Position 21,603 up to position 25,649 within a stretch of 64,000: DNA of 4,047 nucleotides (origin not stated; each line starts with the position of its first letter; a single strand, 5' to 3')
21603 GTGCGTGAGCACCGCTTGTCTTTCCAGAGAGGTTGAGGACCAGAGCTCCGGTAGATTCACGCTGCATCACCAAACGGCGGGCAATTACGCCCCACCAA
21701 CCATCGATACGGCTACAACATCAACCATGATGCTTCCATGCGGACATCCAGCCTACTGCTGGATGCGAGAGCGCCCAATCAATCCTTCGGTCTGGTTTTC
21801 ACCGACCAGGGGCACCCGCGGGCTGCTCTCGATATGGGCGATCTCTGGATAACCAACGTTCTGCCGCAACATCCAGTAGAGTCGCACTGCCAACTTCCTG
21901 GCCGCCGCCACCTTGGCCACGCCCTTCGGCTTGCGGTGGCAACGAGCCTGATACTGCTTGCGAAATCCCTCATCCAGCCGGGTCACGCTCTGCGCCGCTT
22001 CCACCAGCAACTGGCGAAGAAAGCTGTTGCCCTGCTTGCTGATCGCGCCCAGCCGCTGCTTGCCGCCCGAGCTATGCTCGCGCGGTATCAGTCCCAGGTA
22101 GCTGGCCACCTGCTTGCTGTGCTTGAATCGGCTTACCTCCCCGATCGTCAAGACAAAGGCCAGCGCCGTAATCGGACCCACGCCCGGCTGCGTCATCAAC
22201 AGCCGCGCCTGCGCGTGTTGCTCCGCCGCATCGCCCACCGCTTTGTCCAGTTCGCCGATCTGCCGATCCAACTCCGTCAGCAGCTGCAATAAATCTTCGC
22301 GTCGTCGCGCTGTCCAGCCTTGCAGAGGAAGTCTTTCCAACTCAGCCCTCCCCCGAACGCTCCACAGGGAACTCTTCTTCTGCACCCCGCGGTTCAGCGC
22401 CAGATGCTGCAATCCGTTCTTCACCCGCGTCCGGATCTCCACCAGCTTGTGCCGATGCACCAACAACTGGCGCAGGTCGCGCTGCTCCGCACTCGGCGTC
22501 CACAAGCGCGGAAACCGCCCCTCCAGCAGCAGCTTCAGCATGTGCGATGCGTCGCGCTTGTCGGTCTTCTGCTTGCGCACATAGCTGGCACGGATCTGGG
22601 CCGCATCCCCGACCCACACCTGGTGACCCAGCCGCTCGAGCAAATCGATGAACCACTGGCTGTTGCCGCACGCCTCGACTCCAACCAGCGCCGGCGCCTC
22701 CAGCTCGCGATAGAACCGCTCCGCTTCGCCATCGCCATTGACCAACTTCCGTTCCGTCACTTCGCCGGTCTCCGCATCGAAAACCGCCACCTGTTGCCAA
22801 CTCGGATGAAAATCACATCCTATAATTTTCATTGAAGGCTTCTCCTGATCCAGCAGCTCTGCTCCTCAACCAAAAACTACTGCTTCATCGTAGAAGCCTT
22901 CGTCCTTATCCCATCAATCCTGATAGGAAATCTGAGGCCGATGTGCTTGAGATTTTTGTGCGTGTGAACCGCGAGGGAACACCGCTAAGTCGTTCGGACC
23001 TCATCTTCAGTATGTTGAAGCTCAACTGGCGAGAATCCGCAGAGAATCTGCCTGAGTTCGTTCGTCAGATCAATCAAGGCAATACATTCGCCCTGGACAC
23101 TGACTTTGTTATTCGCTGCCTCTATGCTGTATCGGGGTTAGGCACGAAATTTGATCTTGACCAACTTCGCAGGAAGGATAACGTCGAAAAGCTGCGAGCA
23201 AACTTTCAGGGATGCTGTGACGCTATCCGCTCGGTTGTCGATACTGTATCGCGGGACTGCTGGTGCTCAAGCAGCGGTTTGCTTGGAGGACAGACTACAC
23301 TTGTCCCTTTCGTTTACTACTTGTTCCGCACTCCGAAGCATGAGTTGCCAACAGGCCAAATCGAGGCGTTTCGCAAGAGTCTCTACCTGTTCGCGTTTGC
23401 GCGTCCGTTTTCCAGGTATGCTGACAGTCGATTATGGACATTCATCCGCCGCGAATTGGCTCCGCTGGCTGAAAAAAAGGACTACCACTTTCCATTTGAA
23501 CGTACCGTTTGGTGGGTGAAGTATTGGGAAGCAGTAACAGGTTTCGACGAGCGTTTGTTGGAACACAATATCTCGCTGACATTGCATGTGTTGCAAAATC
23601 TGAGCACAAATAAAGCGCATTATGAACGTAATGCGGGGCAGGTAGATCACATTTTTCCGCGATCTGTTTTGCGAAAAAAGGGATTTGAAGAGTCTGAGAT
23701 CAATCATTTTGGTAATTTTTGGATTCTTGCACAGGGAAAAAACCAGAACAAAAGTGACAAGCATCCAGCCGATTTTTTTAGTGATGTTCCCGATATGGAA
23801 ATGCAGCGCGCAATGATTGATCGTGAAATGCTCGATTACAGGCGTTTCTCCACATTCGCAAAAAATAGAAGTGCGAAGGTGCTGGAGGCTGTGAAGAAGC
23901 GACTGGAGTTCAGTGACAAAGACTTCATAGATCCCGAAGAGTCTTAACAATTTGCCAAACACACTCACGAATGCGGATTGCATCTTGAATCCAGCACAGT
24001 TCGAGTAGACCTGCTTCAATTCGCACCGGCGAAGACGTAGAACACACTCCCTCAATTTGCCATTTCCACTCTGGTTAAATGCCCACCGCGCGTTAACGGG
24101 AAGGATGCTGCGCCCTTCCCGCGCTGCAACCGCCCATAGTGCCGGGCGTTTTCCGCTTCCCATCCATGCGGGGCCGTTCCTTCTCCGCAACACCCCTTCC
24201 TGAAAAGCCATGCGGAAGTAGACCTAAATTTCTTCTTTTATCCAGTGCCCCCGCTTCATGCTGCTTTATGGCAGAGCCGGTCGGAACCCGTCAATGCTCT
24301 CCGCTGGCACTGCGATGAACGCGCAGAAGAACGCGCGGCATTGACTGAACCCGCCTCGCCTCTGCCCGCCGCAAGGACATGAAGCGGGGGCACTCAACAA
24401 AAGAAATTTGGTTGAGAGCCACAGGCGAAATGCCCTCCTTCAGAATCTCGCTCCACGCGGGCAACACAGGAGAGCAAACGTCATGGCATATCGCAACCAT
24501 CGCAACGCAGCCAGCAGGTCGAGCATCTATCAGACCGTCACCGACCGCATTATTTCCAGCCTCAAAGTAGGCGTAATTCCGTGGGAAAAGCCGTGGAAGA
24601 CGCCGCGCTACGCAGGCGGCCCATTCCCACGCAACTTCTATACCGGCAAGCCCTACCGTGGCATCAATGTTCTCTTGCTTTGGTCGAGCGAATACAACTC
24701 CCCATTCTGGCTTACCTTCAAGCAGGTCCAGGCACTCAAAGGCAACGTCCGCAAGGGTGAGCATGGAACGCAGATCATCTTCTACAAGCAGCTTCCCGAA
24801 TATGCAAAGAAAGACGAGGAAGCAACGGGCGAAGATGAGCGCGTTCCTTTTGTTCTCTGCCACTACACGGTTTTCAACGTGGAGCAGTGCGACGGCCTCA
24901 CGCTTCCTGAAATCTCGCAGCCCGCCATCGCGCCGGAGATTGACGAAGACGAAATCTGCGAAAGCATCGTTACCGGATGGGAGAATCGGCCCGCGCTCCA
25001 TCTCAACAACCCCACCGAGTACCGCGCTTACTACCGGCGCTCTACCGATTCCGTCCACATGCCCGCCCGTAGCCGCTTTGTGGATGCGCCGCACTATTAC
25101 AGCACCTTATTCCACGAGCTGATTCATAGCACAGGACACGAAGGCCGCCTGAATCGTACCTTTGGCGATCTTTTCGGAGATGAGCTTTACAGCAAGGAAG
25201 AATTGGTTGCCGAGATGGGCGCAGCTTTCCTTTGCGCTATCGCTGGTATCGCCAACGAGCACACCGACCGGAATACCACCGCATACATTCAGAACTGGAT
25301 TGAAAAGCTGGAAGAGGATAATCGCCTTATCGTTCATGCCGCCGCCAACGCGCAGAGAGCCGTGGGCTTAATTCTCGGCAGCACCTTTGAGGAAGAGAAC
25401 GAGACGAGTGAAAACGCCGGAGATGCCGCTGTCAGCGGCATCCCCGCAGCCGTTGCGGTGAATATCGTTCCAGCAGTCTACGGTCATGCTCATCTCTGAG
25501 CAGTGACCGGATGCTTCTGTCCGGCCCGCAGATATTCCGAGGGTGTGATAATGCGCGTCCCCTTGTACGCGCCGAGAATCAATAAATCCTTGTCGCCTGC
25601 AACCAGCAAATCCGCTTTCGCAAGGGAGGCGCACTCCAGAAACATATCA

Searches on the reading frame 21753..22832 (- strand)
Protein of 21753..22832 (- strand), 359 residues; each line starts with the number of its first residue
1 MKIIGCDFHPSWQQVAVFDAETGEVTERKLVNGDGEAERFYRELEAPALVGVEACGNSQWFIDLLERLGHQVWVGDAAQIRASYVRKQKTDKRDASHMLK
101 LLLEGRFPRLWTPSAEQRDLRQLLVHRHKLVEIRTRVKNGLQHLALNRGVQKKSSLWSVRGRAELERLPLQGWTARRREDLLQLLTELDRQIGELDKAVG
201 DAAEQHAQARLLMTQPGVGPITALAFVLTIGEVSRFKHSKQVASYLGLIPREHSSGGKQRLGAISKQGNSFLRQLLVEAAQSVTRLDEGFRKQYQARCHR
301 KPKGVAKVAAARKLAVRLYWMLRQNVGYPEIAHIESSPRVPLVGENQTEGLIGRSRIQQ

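Call 6: search_protein_families(library=pfam, proteins=[window:21753-22832:-], max_evalue=0.01)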
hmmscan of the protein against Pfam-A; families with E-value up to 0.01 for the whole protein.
window:21753-22832:- (359 aa): 2 families
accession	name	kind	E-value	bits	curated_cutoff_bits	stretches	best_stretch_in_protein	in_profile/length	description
PF02371.22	Transposase_20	-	3e-29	101.7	21.3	1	209-295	1-87/87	Transposase IS116/IS110/IS902 family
PF01548.23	DEDD_Tnp_IS110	-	4.8e-15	56.1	29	1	4-144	1-149/155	Transposase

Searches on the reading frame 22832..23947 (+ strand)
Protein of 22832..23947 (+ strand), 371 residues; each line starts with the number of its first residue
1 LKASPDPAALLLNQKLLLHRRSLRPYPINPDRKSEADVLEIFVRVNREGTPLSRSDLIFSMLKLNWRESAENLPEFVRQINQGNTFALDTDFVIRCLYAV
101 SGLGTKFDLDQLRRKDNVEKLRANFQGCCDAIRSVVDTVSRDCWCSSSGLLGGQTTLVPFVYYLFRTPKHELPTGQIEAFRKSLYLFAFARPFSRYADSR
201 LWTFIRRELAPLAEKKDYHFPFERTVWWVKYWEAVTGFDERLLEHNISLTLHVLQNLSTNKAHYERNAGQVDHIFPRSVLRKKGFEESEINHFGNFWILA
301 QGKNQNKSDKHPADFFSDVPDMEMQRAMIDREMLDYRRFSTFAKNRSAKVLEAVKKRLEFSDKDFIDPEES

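Call 6: search_protein_families(library=pfam, proteins=[window:22832-23947:+], max_evalue=0.01)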
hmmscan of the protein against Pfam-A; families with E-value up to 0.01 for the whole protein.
window:22832-23947:+ (371 aa): 2 families
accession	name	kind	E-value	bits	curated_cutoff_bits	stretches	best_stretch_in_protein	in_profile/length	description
PF07510.16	GmrSD_C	-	0.00021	21.6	23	1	257-314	41-101/138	GmrSD restriction endonucleases, C-terminal domain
PF03235.19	GmrSD_N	-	0.0015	19.1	33.2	1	31-61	167-197/199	GmrSD restriction endonuclease, N-terminal domain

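Call 86: search_protein_families(library=padloc, proteins=[window:22832-23944:+], max_evalue=0.001)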
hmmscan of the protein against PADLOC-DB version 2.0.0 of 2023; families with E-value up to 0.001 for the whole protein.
window:22832-23944:+ (371 aa): 3 families
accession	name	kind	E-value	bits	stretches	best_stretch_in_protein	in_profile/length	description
PDLC04151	HEC-05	-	2.5e-38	130.2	1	33-359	245-594/600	-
PDLC04150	HEC-05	-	4e-15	53.7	1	32-356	231-579/583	-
PDLC04152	HEC-05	-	3.8e-14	50.1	1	31-318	231-515/566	-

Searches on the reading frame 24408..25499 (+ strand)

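Call 6: search_protein_families(library=pfam, proteins=[window:24408-25499:+], max_evalue=0.01)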
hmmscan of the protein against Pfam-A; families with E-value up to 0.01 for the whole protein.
window:24408-25499:+ (363 aa): 2 families
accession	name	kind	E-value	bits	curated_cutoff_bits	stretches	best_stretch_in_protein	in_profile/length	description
PF08401.16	ArdcN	-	9.4e-38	129.6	22.6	1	39-156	2-123/123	N-terminal domain of anti-restriction factor ArdC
PF18818.7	MPTase-PolyVal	-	2.6e-37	128.2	27.5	1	204-313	18-125/126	Zincin-like metallopeptidase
